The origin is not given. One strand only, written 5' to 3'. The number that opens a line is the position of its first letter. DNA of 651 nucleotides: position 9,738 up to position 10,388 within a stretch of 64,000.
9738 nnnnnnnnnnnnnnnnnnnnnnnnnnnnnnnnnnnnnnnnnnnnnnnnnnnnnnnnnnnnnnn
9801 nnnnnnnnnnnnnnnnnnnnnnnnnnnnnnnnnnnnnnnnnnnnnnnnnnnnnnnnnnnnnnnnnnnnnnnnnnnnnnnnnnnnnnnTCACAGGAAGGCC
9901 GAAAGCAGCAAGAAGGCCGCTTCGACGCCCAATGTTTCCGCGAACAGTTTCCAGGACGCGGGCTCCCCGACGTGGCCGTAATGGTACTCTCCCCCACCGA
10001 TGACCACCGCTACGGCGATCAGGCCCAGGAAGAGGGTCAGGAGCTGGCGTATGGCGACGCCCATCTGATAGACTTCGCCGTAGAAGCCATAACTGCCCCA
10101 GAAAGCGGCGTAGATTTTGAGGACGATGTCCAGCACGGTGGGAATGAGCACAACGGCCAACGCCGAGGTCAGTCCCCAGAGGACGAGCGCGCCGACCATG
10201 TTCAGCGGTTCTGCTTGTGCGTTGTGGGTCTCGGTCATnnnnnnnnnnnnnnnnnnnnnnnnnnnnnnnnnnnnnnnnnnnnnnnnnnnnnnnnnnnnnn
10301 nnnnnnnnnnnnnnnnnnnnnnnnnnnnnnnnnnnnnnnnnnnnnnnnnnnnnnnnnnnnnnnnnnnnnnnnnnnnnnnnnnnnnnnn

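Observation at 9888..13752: ECF sigma / zf-HC2 anti-sigma operon with a paralogous tri-TM 'GGGE(Y/H)HY(G/R)HVGE' domain used twice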

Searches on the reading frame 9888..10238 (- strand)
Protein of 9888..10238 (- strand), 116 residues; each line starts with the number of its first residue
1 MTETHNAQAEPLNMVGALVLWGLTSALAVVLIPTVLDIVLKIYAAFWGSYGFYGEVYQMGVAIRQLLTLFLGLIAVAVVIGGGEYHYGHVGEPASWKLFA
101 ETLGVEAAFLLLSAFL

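Call 4: search_protein_families(library=pfam, max_evalue=1, proteins=[window:9888-10238:-])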
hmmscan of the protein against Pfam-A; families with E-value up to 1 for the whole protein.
window:9888-10238:- (116 aa): 2 families
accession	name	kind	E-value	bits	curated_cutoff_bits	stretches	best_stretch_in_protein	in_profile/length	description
PF06084.16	Cytomega_TRL10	-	0.29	11.6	20.2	1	8-44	46-80/149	Cytomegalovirus TRL10 protein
PF11712.13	Vma12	-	0.45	10.9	25.5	1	33-76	76-120/137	Endoplasmic reticulum-based factor for assembly of V-ATPase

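Call 5: find_homologous_proteins(query=window:9888-10238:-, max_evalue=0.01)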
Query window:9888-10238:- (116 aa): 8 proteins with E <= 0.01 among 133 candidates.
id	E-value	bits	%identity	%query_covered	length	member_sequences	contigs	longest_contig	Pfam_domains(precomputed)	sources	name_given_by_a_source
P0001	6.5e-67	241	100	100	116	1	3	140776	-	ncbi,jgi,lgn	ncbi:MAG: hypothetical protein ACP5HM_03730 [Anaerolineae bacterium]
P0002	2.3e-50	188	78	100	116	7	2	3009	-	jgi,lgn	jgi:hypothetical protein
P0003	3.6e-48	181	75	100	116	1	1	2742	-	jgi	jgi:hypothetical protein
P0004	9.7e-48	179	77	100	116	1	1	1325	-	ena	-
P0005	1.5e-47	179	75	100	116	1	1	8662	-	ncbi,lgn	-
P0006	1.1e-42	163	70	100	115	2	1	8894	-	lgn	-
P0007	1.1e-41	160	73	87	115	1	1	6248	-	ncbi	-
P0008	2.5e-25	107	54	84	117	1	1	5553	-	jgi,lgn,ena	jgi:hypothetical protein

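Call 6: search_protein_families(library=ncbifam, max_evalue=1, proteins=[window:9888-10238:-])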
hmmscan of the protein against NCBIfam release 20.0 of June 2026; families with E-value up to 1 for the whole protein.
window:9888-10238:- (116 aa): 0 families

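Call 9: find_encoding_contigs(protein=P0006, flank=10000, max_places=3)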
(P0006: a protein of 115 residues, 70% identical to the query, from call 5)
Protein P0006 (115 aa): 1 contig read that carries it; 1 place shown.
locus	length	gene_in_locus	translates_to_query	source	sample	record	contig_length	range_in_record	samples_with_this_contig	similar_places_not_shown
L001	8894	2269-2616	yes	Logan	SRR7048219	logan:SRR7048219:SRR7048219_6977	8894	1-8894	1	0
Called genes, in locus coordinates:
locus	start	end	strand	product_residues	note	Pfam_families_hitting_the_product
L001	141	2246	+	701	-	PF13231:PMT_2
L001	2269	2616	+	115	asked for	-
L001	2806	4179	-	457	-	PF00251:Glyco_hydro_32N, PF22847:Glyco_hydro_43_rel (faint), PF08244:Glyco_hydro_32C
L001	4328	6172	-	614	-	PF02730:AFOR_N, PF01314:AFOR_C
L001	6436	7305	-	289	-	PF00106:adh_short, PF13561:adh_short_C2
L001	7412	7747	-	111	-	-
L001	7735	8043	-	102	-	-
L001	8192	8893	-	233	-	?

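Call 10: find_encoding_contigs(protein=P0008, flank=10000, max_places=3)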
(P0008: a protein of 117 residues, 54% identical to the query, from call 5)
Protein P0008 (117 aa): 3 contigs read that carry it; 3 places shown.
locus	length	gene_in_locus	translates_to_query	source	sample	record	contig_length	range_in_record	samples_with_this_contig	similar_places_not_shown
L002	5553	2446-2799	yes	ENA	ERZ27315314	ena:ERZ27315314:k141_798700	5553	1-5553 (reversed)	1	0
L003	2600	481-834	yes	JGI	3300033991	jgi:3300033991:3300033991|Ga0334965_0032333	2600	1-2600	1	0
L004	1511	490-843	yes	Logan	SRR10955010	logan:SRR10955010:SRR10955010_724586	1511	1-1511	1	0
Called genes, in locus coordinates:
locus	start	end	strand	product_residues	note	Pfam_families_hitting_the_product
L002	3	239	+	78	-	?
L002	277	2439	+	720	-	PF13231:PMT_2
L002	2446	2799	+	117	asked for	-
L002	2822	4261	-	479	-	PF00251:Glyco_hydro_32N, PF08244:Glyco_hydro_32C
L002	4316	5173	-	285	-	PF00248:Aldo_ket_red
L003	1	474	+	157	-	?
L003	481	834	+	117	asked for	-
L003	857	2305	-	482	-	PF00251:Glyco_hydro_32N, PF08244:Glyco_hydro_32C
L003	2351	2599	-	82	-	?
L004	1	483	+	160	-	?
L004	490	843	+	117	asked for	-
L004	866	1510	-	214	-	?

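Call 20: search_protein_representatives(alignment_id=A1)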
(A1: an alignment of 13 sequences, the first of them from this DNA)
Query: 13 sequences, 116 profile positions. Proteins with E-value up to 0.001 (for the whole library): 250; up to 1e-10: 150; up to 1e-30: 7. The best 150 are listed.
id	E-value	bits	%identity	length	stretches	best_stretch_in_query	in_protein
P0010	6.8e-38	145.8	-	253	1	5-116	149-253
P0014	7.3e-36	139.2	-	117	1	7-116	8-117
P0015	1.4e-35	138.3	-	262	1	7-116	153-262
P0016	8.6e-34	132.5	-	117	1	10-116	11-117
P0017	1.5e-32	128.6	-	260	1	9-116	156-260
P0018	2.2e-31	124.8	-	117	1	3-116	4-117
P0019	3.7e-31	124.0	-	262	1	8-115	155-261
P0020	3.9e-30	120.7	-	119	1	7-116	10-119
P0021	2.7e-29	118.1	-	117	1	6-116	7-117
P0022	3.1e-28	114.6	-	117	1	8-116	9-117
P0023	9.1e-28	113.1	-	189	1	8-116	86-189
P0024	1.1e-27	112.9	-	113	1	11-116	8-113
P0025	6.7e-27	110.3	-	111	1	6-116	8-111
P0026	1.7e-26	109.0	-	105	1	15-116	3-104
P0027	5.0e-26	107.5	-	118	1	10-116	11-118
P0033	2.0e-24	102.3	-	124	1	16-116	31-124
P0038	9.9e-24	100.1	-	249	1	6-116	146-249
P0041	1.3e-22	96.5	-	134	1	14-115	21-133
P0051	3.8e-20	88.5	-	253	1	14-116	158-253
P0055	5.2e-19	84.9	-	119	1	9-115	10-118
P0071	2.8e-17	79.3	-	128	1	7-115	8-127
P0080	1.1e-16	77.3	-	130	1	7-116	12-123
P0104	5.6e-15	71.9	-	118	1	6-115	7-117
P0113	2.6e-14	69.7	-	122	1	11-112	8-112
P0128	6.0e-13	65.3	-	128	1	6-115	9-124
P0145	6.1e-12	62.1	-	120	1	6-113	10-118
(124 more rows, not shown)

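Call 27: search_protein_families(library=pfam, alignment_id=A2, max_evalue=0.01)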
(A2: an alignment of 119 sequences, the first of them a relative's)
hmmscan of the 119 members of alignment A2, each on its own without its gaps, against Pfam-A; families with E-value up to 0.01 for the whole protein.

A. member 1, P0001 (116 aa): 0 families

B. families by the number of members that match (of 119 scanned): 7 families
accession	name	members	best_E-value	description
PF00482.28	T2SSF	1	2.4e-18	Type II secretion system (T2SS), protein F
PF11118.13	DUF2627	1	0.0026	Protein of unknown function (DUF2627)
PF10110.14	GPDPase_memb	1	0.0036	Membrane domain of glycerophosphoryl diester phosphodiesterase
PF00115.25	COX1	1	0.0053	Cytochrome C and Quinol oxidase polypeptide I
PF09578.15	Spore_YabQ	1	0.0066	Spore cortex protein YabQ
PF19606.4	DUF6111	1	0.0073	Family of unknown function (DUF6111)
PF18800.6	Atthog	1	0.0078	Attenuator of Hedgehog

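Call 28: find_related_loci(query=A1, collection=genome_contigs, flank=8000)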
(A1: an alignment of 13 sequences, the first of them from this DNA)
Query A1 (116 aa) in genome_contigs; peptide patterns used: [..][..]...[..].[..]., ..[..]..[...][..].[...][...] (x = any residue, [..] = any of these).
65 stretches matched a pattern; 23 encode a relative of the query (tblastn E <= 1e-3); 23 distinct loci.
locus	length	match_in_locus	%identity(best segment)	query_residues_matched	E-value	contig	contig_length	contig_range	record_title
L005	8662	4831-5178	75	1-116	1e-53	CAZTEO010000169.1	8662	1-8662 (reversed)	MAG TPA_asm: uncultured Anaerolineales bacterium isolate binchicken_co15_108 genome assembly, contig: NODE_6574_length_8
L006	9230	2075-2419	63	1-116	3e-46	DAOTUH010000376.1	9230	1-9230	MAG TPA_asm: Anaerolineae bacterium isolate F17_49 k129_658913, whole genome shotgun sequence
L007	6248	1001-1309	73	6-106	8e-40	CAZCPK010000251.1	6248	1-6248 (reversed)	MAG TPA_asm: uncultured Anaerolineales bacterium isolate SRP141376_co2_268 genome assembly, contig: NODE_21241_length_62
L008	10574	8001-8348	46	1-116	3e-30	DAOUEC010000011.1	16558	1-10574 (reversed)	MAG TPA_asm: Anaerolineae bacterium isolate N3_163 k131_1670059, whole genome shotgun sequence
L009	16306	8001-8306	48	15-116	9e-30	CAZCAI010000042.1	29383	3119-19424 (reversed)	MAG TPA_asm: uncultured Anaerolineales bacterium isolate SRP332253_co1_146 genome assembly, contig: NODE_2257_length_293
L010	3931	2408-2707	48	14-113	1e-29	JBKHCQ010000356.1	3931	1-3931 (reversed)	MAG: Anaerolineales bacterium isolate D1M03_10 NODE_12795_length_3931_cov_10.936275, whole genome shotgun sequence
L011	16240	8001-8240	50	37-116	7e-24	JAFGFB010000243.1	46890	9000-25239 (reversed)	MAG: Anaerolineae bacterium isolate Zod_Metabat.1288 k87_9730325, whole genome shotgun sequence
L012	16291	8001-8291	47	20-116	4e-23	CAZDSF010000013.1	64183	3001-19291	MAG TPA_asm: uncultured Anaerolineales bacterium isolate binchicken_co26_174 genome assembly, contig: NODE_702_length_64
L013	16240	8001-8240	49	37-116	2e-22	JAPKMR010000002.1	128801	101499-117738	MAG: Anaerolineae bacterium isolate MO53 NODE_2_length_128801_cov_2.340309:GC=0.555, whole genome shotgun sequence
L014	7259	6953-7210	45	17-102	4e-18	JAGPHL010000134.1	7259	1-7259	MAG: Anaerolineae bacterium isolate Gw_SlDig_bin_283 Gw_SlDig_21845_length_7259_cov_68.969574, whole genome shotgun sequ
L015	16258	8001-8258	44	17-102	7e-18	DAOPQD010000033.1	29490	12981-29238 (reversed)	MAG TPA_asm: Anaerolineae bacterium isolate AMR_MDS_1531 NODE_2023_length_29490_cov_49.335859, whole genome shotgun sequ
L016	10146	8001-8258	44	32-116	7e-16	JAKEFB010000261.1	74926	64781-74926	MAG: Chloroflexota bacterium isolate PMV_2.24 PMV_2.24.k101_3146803, whole genome shotgun sequence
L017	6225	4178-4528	32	1-116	5e-14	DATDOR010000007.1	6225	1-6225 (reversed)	MAG TPA_asm: Anaerolineales bacterium isolate SMAG_U7899 k141_2879778, whole genome shotgun sequence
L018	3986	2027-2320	32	20-116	3e-12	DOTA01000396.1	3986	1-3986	MAG TPA_asm: Chloroflexi bacterium isolate UBA11857 contig_226477, whole genome shotgun sequence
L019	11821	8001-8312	39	9-116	6e-12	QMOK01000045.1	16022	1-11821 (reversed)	MAG: Chloroflexota bacterium isolate B10_G9 B10_Guay9_scaffold_02924, whole genome shotgun sequence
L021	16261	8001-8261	34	12-105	4e-10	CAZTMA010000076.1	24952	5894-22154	MAG TPA_asm: uncultured Anaerolineales bacterium isolate SRP239243_co1_342 genome assembly, contig: NODE_3004_length_249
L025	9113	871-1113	33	18-105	2e-7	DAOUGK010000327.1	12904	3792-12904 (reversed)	MAG TPA_asm: Anaerolineae bacterium isolate R69_164 k135_714165, whole genome shotgun sequence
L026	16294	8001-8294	30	1-106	1e-6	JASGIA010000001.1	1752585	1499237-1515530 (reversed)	MAG: Anaerolineales bacterium isolate 5N243 JMF-2111-06-0005.ont.bin.243_0, whole genome shotgun sequence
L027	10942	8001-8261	31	12-105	1e-6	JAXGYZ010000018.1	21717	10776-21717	MAG: Anaerolineae bacterium isolate AnMBR.bin525 bin525_18, whole genome shotgun sequence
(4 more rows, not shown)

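Call 30: predict_structure(alignment_id=A2)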
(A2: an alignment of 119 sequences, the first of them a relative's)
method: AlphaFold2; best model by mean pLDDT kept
length: 116 residues; sequences in the alignment: 119
mean_pLDDT: 92.5   pTM: 0.81
mean pLDDT of the five models: 92.5, 92.1, 91.9, 90.8, 89.5
residues with pLDDT >= 90: 98; 70-90: 9; 50-70: 7; < 50: 2
segments of 3 or more residues with pLDDT < 50: none
pLDDT, mean of each block of 10 residues (from residue 1): 58 96 98 98 91 86 98 98 96 96 98 97
secondary structure, 60 per line:
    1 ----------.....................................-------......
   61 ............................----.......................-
elements in order: H11-47 H55-88 H93-115

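Call 35: fold_search(model_id=the predicted structure, library=pdb)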
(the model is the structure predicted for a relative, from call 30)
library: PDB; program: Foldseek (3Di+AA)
matches with E <= 10: 31; with E <= 0.001: 0
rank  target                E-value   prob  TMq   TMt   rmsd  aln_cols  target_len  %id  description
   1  2p5t_C                3.5e+00  0.14  0.32  0.38   8.8       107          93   12  Molecular and structural characterization of the PezAT chromosomal toxin-antitoxin system of the human pathogen Strept (released 2007-05-15)
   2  1g73_A                3.5e+00  0.08  0.28  0.23  10.4       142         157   16  CRYSTAL STRUCTURE OF SMAC BOUND TO XIAP-BIR3 DOMAIN (released 2001-01-10)
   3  8uhe_C                3.9e+00  0.14  0.37  0.28  13.8       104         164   12  Structure of the far-red light-absorbing allophycocyanin core expressed during FaRLiP (released 2024-01-03)
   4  7sc7_AA               4.4e+00  0.12  0.39  0.30  11.7       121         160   19  Synechocystis PCC 6803 Phycobilisome core from up-down rod conformation (released 2022-08-31)
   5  3fav_D                4.7e+00  0.12  0.29  0.40   6.1        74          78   22  Structure of the CFP10-ESAT6 complex from Mycobacterium tuberculosis (released 2009-11-24)
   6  4rmp_A                5.5e+00  0.08  0.35  0.28  13.8       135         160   16  Crystal structure of allophycocyanin from marine cyanobacterium Phormidium sp. A09DM (released 2015-05-13)
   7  2p5t_E                5.9e+00  0.11  0.33  0.38   8.7       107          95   12  Molecular and structural characterization of the PezAT chromosomal toxin-antitoxin system of the human pathogen Strept (released 2007-05-15)
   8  3fav_B                5.9e+00  0.09  0.25  0.38   6.3        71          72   22  Structure of the CFP10-ESAT6 complex from Mycobacterium tuberculosis (released 2009-11-24)
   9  7nkk_P                5.9e+00  0.06  0.24  0.30   8.1        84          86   13  Mycobacterium smegmatis ATP synthase rotor state 2 (released 2021-10-27)
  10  6zqa_UF               6.6e+00  0.05  0.24  0.13   8.4        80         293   19  Cryo-EM structure of the 90S pre-ribosome from Saccharomyces cerevisiae, state A (Poly-Ala) (released 2020-09-23)
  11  6kgx_VH               6.6e+00  0.03  0.24  0.20  14.3       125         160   15  Structure of the phycobilisome from the red alga Porphyridium purpureum (released 2019-12-11)
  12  8wk3_E                7.0e+00  0.05  0.24  0.14  10.1        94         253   17  Cryo-EM structure of the proximal rod-export apparatus and FlgF within the motor-hook complex in the CW state (released 2024-09-04)
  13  8ieb_B                7.4e+00  0.02  0.21  0.11  17.5       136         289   14  Cryo-EM structure of GPR156 of GPR156-miniGo-scFv16 complex (local refine) (released 2024-02-14)
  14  9kb9_A                7.8e+00  0.13  0.49  0.11   5.3       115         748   17  Cryo-EM structure of LGR4-RSPO2-ZNRF3 complex (2:2:2) (released 2025-10-15)
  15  8eja_A                7.8e+00  0.10  0.39  0.40   8.2       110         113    8  Computational design of potent and selective inhibitors of Bak and Bax (released 2024-03-20)
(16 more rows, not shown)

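Call 57: list_cluster_members(proteins=[P0014, P0033, P0041, P0055, P0071, P0080, P0104, P0113, P0128, P0145])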
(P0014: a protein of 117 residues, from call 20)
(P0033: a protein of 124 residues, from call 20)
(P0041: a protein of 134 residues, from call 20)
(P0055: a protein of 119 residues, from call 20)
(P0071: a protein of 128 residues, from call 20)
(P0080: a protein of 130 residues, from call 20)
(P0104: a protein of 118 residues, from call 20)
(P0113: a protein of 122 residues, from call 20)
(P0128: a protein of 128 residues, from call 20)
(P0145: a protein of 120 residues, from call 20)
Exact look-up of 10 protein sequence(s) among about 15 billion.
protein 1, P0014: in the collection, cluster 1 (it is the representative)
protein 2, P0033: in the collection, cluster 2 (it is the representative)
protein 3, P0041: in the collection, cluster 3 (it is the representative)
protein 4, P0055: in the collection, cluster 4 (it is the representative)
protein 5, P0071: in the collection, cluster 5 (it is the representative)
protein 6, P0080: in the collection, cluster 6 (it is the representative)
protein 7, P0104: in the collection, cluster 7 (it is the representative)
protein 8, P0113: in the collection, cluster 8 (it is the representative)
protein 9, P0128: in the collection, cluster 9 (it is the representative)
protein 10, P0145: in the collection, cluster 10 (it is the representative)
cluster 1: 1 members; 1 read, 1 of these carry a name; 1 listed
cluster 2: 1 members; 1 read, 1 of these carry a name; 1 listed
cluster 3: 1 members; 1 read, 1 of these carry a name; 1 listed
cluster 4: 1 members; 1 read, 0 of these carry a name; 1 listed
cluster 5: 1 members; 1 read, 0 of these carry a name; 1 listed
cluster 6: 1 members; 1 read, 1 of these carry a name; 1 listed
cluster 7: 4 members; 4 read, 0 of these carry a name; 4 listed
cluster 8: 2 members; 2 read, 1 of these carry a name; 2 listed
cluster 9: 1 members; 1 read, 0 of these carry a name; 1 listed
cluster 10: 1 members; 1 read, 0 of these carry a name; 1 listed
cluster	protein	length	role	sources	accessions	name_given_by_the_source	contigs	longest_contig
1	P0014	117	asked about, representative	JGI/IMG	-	hypothetical protein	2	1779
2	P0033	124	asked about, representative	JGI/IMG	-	hypothetical protein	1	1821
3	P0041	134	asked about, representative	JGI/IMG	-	hypothetical protein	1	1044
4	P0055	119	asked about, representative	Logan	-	-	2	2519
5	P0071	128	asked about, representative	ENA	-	-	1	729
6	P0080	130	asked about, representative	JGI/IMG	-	hypothetical protein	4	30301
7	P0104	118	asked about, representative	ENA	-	-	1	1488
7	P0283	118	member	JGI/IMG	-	-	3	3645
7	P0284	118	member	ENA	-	-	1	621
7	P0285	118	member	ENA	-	-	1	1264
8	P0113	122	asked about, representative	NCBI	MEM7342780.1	MAG: hypothetical protein AAF485_00925 [Chloroflexota bacterium]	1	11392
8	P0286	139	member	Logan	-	-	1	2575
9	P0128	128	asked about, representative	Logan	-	-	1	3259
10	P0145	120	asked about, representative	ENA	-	-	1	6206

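Call 60: find_encoding_contigs(protein=P0080, flank=6000, max_places=2)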
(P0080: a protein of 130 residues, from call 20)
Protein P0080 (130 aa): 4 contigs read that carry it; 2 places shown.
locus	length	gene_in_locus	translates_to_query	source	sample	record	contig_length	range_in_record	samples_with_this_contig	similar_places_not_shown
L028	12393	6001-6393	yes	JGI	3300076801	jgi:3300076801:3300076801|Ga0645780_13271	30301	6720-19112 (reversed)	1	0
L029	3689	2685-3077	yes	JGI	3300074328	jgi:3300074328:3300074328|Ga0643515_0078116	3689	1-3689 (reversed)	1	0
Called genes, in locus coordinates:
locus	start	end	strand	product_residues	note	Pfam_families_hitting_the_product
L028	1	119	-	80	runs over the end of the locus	-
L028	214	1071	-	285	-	PF01609:DDE_Tnp_1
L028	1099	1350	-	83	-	PF13808:DDE_Tnp_1_assoc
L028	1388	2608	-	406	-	PF13646:HEAT_2 (faint)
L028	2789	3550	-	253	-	-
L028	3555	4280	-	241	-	PF24686:FLQE3_permease, PF12698:ABC2_membrane_3 (weak)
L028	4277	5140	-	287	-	PF00005:ABC_tran, PF13304:AAA_21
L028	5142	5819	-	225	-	PF00440:TetR_N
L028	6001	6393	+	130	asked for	-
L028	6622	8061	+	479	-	PF13416:SBP_bac_8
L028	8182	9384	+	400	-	PF00528:BPD_transp_1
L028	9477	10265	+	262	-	PF00528:BPD_transp_1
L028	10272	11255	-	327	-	PF13620:CarboxypepD_reg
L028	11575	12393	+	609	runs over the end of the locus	PF00012:HSP70, PF06723:MreB_Mbl (faint), PF00012:HSP70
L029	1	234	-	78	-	?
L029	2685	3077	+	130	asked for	-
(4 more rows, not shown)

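Call 61: find_encoding_contigs(protein=P0113, flank=6000, max_places=2)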
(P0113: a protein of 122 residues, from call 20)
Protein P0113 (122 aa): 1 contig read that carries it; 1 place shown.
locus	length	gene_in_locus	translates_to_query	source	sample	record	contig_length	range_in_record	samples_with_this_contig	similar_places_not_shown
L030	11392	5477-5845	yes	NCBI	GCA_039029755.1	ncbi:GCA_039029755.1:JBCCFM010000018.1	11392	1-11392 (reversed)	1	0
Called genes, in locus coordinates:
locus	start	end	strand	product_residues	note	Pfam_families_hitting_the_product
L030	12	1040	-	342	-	PF10282:Lactonase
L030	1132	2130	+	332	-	PF19300:BPD_transp_1_N, PF00528:BPD_transp_1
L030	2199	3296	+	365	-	PF12911:OppC_N, PF00528:BPD_transp_1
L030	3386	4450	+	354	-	PF00005:ABC_tran, PF08352:oligo_HPY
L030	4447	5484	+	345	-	PF00005:ABC_tran, PF08352:oligo_HPY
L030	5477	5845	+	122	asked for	-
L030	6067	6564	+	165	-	PF05163:DinB, PF12867:DinB_2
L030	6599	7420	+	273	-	PF03372:Exo_endo_phos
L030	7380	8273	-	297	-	PF27840:ScmC, PF07475:Hpr_kinase_C (weak)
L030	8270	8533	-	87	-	PF05402:PqqD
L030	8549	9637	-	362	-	PF14907:NTP_transf_5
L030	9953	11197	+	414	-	PF06134:RhaA (weak), PF01261:AP_endonuc_2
